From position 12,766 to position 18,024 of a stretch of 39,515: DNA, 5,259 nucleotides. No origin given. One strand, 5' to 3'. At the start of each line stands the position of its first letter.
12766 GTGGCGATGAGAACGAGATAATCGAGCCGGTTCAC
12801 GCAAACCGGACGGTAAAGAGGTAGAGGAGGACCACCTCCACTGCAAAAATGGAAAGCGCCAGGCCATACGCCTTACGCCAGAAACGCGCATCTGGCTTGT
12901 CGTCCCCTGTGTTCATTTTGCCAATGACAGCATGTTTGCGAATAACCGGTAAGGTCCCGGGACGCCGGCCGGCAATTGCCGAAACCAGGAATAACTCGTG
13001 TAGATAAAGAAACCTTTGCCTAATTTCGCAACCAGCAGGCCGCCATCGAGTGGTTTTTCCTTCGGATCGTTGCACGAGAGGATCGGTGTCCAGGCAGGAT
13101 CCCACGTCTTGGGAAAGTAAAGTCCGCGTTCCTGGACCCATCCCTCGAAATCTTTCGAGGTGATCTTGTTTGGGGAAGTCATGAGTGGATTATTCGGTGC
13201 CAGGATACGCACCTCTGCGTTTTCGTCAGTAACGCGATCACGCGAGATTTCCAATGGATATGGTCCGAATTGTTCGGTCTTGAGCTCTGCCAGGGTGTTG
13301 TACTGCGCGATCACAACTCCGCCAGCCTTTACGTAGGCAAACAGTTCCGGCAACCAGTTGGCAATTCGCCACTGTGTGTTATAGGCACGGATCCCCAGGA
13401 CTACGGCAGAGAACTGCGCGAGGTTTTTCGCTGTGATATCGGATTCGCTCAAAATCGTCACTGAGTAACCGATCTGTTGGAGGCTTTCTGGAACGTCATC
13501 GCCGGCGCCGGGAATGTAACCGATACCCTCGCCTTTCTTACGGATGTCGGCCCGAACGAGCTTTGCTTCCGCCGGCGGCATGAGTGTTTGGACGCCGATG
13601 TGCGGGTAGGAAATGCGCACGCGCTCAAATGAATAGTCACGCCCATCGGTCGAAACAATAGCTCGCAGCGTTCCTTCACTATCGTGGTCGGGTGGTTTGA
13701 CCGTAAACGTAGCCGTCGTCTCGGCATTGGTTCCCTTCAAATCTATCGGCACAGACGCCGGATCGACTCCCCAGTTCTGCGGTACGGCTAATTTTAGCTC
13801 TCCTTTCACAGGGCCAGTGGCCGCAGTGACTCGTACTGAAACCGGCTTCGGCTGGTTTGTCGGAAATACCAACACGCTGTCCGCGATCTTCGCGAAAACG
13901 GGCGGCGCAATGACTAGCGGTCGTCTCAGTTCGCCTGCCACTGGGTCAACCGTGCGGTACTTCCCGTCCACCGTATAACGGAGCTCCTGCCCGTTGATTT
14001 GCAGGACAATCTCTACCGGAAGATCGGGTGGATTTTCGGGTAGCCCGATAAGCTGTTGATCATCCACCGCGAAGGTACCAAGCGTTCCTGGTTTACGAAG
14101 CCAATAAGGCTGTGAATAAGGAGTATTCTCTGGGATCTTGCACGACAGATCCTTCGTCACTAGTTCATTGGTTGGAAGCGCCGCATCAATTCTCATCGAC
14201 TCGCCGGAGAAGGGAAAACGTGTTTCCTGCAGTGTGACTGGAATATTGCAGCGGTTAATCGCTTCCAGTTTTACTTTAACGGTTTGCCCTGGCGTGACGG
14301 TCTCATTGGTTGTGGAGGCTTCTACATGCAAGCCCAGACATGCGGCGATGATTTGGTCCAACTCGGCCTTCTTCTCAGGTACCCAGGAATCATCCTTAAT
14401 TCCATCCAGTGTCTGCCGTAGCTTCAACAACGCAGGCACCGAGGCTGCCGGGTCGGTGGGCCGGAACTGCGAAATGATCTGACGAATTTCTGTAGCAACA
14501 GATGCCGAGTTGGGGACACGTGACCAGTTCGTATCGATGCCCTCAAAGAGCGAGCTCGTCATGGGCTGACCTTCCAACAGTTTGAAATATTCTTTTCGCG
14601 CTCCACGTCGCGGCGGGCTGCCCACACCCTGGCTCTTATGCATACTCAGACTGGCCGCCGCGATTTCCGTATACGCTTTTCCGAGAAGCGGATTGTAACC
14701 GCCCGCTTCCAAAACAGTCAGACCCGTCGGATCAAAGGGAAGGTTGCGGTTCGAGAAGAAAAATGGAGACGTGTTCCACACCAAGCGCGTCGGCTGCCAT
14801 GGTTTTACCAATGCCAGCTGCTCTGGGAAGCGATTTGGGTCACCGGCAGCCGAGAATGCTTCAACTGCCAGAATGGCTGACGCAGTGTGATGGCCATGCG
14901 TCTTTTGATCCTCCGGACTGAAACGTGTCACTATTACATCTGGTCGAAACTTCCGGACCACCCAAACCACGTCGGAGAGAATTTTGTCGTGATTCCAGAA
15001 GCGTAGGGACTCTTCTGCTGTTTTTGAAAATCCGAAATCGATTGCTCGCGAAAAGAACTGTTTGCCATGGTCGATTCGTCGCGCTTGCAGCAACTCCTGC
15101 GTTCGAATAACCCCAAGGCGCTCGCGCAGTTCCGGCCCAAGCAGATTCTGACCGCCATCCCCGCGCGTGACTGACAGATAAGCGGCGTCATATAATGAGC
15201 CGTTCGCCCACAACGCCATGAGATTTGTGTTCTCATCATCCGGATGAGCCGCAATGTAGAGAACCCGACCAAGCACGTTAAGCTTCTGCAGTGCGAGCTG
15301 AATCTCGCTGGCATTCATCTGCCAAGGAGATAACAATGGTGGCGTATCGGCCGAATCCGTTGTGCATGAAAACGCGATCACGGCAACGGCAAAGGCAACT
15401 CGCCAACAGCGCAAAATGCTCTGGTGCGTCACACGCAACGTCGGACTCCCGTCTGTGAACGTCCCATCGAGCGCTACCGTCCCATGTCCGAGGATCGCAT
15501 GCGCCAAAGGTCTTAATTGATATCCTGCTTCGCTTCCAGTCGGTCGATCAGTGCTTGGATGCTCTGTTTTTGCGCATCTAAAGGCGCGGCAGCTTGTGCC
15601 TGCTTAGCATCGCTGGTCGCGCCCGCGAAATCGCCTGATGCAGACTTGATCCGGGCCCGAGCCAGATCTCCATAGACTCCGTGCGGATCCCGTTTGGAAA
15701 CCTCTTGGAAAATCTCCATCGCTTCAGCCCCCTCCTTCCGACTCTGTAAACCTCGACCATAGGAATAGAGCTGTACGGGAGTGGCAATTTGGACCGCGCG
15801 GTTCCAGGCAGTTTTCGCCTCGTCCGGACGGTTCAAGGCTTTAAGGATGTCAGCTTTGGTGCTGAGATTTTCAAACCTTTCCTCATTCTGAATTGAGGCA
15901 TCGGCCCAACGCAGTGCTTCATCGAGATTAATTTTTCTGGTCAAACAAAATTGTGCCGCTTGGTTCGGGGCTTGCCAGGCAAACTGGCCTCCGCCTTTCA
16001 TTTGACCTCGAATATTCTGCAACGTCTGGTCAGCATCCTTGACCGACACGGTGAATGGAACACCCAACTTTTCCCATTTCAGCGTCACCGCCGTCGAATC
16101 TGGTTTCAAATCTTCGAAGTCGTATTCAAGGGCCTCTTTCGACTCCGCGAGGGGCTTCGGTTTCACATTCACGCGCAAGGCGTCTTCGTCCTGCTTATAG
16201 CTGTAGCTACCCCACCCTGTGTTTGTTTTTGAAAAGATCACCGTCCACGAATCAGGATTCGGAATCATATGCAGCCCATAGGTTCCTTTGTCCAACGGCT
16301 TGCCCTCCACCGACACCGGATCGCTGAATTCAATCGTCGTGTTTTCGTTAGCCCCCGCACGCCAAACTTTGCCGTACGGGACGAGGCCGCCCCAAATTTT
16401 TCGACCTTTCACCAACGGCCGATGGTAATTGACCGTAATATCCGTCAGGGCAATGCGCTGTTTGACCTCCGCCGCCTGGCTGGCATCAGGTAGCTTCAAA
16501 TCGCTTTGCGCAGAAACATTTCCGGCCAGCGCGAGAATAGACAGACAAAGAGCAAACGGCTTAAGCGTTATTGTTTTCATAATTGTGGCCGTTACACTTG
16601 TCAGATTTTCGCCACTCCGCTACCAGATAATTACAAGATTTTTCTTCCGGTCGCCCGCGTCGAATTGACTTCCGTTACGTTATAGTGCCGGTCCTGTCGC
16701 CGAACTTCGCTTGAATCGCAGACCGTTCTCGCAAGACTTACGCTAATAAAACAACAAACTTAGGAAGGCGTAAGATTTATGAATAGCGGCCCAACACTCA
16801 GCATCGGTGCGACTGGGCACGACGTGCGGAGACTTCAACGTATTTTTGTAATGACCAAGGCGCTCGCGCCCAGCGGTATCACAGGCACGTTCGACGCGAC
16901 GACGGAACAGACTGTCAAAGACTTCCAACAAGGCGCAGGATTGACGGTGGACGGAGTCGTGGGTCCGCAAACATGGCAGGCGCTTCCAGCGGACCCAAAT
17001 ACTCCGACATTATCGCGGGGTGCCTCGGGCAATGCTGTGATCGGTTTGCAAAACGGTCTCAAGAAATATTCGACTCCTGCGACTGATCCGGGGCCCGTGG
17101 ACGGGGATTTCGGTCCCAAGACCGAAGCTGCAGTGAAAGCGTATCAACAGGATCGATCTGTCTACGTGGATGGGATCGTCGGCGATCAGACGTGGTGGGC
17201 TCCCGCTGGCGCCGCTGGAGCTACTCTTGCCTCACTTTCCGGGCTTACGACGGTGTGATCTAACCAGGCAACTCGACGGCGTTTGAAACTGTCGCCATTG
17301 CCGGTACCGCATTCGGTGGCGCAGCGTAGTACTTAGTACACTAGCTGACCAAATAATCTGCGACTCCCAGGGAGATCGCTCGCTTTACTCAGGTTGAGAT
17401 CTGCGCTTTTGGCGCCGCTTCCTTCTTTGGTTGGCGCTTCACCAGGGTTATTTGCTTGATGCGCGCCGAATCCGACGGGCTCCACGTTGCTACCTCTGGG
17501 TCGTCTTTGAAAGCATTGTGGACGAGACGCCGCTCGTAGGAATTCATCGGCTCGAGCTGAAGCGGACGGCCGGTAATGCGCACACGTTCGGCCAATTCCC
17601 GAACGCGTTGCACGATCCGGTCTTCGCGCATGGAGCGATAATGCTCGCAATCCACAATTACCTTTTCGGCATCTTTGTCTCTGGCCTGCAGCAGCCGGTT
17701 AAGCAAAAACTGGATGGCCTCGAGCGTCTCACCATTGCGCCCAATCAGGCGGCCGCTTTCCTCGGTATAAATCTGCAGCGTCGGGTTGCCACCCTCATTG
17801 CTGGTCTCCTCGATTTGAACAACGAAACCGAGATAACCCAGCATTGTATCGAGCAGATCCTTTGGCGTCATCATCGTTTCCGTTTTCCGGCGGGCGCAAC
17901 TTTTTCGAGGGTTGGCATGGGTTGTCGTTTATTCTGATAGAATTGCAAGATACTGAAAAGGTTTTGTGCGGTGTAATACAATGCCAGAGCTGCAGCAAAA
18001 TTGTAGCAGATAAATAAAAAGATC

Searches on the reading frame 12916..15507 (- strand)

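Call 60: search_protein_families(library=pfam, proteins=[window:12916-15507:-], max_evalue=0.001)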
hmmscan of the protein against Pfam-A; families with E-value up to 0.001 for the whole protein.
window:12916-15507:- (864 aa): 2 families
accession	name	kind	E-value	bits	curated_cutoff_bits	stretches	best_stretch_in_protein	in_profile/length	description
PF02585.22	PIG-L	-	6e-15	56.3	28.2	1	83-217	1-128/129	GlcNAc-PI de-N-acetylase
PF10633.15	NPCBM_assoc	-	5.6e-06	26.9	24.4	0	567-611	22-66/78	NPCBM-associated, NEW3 domain of alpha-galactosidase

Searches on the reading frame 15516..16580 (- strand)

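Call 60: search_protein_families(library=pfam, proteins=[window:15516-16580:-], max_evalue=0.001)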
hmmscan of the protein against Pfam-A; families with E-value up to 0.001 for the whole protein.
window:15516-16580:- (355 aa): 3 families
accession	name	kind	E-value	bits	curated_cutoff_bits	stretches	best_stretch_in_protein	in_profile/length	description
PF11138.13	DUF2911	-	1.6e-54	184.2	27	1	34-177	1-144/145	Protein of unknown function (DUF2911)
PF07719.23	TPR_2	-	1.4e-05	25.2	27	0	238-266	3-31/34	Tetratricopeptide repeat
PF13428.12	TPR_14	-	0.0005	20.9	23.5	0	242-264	7-29/44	Tetratricopeptide repeat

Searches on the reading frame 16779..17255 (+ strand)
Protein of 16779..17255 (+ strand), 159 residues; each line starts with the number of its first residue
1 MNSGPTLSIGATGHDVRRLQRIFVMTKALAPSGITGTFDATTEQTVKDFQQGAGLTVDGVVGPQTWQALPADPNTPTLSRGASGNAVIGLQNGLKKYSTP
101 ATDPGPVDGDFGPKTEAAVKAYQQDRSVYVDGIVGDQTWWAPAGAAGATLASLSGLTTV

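Call 60: search_protein_families(library=pfam, proteins=[window:16779-17255:+], max_evalue=0.001)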
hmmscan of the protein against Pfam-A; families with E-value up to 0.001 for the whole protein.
window:16779-17255:+ (159 aa): 2 families
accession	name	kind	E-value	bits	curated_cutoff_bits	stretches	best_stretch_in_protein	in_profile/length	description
PF01471.23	PG_binding_1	-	1.5e-30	105.5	23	2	83-139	1-54/57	Putative peptidoglycan binding domain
PF09374.15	PG_binding_3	-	1.7e-09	38.2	24.6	0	51-70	13-32/76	Predicted Peptidoglycan domain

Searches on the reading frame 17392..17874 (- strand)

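Call 60: search_protein_families(library=pfam, proteins=[window:17392-17874:-], max_evalue=0.001)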
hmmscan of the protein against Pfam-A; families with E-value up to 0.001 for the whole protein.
window:17392-17874:- (161 aa): 2 families
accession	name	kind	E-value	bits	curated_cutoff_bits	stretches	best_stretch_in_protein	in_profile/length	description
PF01424.28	R3H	-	8.2e-11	42.2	26.8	1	91-132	7-47/60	R3H domain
PF13083.13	KH_KhpA-B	-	1.2e-09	38.4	32.1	1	19-69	18-69/73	KhpA/KhpB, KH domain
